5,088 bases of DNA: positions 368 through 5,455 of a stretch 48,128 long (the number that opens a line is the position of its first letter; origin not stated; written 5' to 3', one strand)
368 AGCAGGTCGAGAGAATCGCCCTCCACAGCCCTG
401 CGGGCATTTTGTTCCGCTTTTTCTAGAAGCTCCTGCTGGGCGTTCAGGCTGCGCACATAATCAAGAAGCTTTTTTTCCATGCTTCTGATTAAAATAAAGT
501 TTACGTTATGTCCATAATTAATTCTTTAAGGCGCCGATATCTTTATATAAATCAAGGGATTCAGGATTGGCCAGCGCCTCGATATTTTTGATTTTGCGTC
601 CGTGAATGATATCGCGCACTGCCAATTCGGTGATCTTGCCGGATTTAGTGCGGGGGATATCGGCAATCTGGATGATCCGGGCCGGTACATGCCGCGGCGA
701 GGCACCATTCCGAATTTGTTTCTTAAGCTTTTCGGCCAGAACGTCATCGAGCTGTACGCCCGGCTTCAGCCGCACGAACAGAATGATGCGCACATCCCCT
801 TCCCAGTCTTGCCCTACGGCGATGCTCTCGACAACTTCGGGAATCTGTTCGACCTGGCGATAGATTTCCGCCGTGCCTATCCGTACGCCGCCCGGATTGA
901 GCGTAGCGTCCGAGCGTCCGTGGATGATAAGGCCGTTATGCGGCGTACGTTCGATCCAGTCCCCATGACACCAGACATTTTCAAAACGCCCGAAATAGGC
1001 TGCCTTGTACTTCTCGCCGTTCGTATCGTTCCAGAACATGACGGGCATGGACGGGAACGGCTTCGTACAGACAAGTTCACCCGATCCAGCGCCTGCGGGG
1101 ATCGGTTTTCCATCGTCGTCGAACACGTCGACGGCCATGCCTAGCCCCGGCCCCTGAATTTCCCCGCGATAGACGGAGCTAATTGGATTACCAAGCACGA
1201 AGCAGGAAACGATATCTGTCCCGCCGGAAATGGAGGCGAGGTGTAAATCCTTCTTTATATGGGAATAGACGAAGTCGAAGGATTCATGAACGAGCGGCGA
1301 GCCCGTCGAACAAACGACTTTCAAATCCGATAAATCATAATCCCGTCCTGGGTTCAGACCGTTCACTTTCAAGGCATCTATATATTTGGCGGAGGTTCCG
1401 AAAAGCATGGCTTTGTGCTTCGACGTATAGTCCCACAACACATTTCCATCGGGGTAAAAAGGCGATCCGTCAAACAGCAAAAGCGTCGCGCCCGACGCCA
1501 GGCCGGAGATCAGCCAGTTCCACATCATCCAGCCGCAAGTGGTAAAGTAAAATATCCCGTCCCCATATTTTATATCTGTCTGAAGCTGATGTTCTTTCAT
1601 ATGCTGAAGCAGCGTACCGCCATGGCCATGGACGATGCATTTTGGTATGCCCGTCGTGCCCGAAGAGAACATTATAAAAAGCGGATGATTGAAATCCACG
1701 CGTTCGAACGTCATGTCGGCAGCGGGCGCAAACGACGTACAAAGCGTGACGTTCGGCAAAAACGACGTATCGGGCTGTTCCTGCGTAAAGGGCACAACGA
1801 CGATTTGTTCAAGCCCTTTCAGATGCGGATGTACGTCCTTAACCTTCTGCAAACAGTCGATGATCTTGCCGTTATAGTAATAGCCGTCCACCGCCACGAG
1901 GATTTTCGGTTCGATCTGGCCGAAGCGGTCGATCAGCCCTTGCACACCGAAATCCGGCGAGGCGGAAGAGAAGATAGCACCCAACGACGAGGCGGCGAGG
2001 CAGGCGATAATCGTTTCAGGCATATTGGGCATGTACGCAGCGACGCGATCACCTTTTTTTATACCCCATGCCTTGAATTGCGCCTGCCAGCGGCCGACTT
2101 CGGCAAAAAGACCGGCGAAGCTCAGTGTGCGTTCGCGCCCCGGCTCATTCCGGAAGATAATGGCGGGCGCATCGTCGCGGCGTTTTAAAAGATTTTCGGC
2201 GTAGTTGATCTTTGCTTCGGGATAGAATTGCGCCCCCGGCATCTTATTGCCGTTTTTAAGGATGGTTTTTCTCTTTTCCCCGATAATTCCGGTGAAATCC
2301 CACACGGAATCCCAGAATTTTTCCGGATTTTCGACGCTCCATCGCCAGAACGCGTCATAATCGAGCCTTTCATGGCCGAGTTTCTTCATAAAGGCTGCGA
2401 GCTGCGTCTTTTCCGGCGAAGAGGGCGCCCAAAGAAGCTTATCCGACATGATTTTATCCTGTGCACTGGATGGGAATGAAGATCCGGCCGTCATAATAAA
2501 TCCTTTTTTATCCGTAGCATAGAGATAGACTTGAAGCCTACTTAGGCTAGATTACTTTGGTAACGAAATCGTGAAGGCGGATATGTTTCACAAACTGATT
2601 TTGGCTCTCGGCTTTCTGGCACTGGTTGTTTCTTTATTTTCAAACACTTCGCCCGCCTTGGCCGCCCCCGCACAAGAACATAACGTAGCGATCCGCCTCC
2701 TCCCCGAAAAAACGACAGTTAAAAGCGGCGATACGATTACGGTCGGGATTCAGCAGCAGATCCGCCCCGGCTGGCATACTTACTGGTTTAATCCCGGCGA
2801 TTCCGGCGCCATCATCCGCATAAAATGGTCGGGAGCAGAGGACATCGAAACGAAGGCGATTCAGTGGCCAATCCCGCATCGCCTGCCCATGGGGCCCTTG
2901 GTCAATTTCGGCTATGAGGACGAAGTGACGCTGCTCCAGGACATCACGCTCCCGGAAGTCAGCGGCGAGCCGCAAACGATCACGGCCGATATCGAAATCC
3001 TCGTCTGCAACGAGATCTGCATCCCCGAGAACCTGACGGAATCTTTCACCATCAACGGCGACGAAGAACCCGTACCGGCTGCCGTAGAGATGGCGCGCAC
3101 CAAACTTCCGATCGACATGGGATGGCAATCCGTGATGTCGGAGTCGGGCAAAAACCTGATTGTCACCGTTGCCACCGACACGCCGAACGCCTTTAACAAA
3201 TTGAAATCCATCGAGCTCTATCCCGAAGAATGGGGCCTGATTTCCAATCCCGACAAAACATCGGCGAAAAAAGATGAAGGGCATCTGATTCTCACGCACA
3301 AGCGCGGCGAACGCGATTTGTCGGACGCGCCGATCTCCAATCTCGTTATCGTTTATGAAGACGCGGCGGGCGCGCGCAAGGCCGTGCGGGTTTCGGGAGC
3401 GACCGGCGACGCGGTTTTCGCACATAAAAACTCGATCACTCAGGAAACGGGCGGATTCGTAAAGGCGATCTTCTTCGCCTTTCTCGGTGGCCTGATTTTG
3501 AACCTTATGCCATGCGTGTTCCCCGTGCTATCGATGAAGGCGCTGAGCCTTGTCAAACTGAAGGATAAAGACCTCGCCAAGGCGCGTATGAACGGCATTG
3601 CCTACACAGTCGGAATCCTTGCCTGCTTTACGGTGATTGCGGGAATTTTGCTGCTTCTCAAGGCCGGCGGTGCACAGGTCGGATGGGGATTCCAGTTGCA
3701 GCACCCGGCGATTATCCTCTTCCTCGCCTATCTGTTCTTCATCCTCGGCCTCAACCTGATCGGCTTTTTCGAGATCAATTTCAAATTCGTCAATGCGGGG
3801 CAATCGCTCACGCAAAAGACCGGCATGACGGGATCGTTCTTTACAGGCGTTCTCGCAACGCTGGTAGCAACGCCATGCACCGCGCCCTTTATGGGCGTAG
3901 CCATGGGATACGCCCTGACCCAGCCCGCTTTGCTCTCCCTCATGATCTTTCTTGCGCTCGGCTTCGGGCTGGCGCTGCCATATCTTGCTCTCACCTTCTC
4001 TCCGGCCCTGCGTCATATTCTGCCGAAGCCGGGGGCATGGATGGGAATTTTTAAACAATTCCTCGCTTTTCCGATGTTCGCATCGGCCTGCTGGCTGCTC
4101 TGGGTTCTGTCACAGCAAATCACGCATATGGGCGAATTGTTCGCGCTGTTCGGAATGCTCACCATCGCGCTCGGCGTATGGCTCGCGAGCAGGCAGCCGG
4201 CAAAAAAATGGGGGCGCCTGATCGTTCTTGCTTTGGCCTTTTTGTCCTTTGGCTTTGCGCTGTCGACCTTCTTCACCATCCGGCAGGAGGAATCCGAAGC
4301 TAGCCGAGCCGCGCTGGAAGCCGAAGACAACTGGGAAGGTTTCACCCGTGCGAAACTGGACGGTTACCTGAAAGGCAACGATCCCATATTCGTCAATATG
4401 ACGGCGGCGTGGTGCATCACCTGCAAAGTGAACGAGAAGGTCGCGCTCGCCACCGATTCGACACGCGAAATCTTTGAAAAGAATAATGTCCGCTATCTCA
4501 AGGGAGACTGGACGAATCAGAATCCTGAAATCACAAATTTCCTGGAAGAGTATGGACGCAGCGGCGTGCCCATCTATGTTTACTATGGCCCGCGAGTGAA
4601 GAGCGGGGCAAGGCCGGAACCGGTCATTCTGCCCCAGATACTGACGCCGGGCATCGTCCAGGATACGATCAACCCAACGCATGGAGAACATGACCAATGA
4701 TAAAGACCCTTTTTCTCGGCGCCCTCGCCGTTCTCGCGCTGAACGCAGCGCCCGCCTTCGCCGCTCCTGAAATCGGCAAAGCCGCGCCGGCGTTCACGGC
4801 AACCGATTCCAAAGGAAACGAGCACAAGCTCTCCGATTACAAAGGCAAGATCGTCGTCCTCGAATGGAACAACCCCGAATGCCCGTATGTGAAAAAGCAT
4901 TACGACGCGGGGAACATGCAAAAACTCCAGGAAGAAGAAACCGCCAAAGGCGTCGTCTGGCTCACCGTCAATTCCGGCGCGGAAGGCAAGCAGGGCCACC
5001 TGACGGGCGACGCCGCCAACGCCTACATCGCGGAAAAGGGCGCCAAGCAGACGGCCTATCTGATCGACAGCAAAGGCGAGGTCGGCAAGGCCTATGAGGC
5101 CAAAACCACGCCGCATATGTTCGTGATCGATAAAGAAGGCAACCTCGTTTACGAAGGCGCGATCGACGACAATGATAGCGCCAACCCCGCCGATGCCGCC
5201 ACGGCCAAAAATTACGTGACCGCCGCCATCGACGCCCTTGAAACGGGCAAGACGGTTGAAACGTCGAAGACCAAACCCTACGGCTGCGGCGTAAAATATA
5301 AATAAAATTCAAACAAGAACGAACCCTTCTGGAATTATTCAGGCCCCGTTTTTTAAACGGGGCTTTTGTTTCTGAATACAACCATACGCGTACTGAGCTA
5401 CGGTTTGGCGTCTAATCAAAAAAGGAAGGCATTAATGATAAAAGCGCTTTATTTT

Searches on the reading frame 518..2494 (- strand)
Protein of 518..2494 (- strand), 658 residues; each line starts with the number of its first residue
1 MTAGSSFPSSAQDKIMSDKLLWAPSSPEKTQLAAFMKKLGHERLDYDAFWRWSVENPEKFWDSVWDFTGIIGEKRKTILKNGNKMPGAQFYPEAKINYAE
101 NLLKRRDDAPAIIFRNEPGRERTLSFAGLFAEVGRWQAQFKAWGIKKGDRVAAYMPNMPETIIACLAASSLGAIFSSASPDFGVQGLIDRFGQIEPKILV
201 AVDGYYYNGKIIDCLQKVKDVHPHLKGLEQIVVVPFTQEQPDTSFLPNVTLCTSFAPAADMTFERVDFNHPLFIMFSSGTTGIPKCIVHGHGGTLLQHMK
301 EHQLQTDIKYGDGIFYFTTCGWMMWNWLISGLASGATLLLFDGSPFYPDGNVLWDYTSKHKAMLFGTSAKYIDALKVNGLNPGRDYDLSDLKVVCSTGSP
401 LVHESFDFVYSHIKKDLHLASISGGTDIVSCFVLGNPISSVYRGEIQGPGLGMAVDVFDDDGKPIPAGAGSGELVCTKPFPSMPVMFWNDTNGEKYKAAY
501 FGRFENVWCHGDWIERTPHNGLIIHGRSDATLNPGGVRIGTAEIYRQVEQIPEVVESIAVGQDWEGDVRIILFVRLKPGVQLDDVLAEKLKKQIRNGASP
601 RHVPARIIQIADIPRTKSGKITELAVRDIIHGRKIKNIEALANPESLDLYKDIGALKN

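Call 11: search_protein_families(library=pfam, proteins=[window:518-2494:-], max_evalue=0.001)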
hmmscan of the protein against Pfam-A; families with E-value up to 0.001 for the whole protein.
window:518-2494:- (658 aa): 3 families
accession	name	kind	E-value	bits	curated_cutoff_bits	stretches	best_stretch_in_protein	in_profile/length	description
PF00501.34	AMP-binding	-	7.8e-43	147.2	29.9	1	104-479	6-377/384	AMP-binding enzyme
PF16177.11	ACAS_N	-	1.7e-08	34.6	27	1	46-101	1-54/55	Acetyl-coenzyme A synthetase N-terminus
PF13193.12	AMP-binding_C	-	1.6e-06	29.3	24.5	1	550-620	8-76/76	AMP-binding enzyme C-terminal domain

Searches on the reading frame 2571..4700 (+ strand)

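Call 11: search_protein_families(library=pfam, proteins=[window:2571-4700:+], max_evalue=0.001)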
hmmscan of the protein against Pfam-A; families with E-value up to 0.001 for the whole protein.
window:2571-4700:+ (709 aa): 3 families
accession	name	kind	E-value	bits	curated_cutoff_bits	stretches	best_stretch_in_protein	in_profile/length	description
PF02683.22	DsbD_TM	-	1.4e-20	74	27.1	1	300-510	4-215/219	Cytochrome C biogenesis protein transmembrane domain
PF11412.14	DsbD_N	-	1.9e-18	67.1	25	1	43-154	4-111/119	Thiol:disulfide interchange protein DsbD, N-terminal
PF13899.12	Thioredoxin_7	-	5e-14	52.6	27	1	596-674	10-83/83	Thioredoxin-like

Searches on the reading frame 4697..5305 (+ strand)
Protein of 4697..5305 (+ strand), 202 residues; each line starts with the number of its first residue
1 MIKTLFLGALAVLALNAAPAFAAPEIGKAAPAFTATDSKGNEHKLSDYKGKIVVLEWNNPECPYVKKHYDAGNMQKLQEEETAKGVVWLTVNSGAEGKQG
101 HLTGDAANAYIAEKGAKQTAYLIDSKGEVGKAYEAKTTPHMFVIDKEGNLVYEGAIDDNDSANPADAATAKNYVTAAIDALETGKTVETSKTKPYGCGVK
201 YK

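Call 11: search_protein_families(library=pfam, proteins=[window:4697-5305:+], max_evalue=0.001)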
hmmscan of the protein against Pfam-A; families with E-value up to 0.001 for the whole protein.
window:4697-5305:+ (202 aa): 4 families
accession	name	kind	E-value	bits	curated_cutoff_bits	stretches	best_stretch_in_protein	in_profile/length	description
PF00578.27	AhpC-TSA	-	2.7e-17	63.3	26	1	26-152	1-123/124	AhpC/TSA family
PF08534.16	Redoxin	-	6.2e-16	59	26.6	1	27-167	3-144/148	Redoxin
PF13098.12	Thioredoxin_2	-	9.6e-05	23.1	27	1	49-159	4-98/104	Thioredoxin-like domain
PF20029.6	DUF6436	-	0.00091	19.4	27.3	0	49-197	19-129/133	Domain of unknown function (DUF6436)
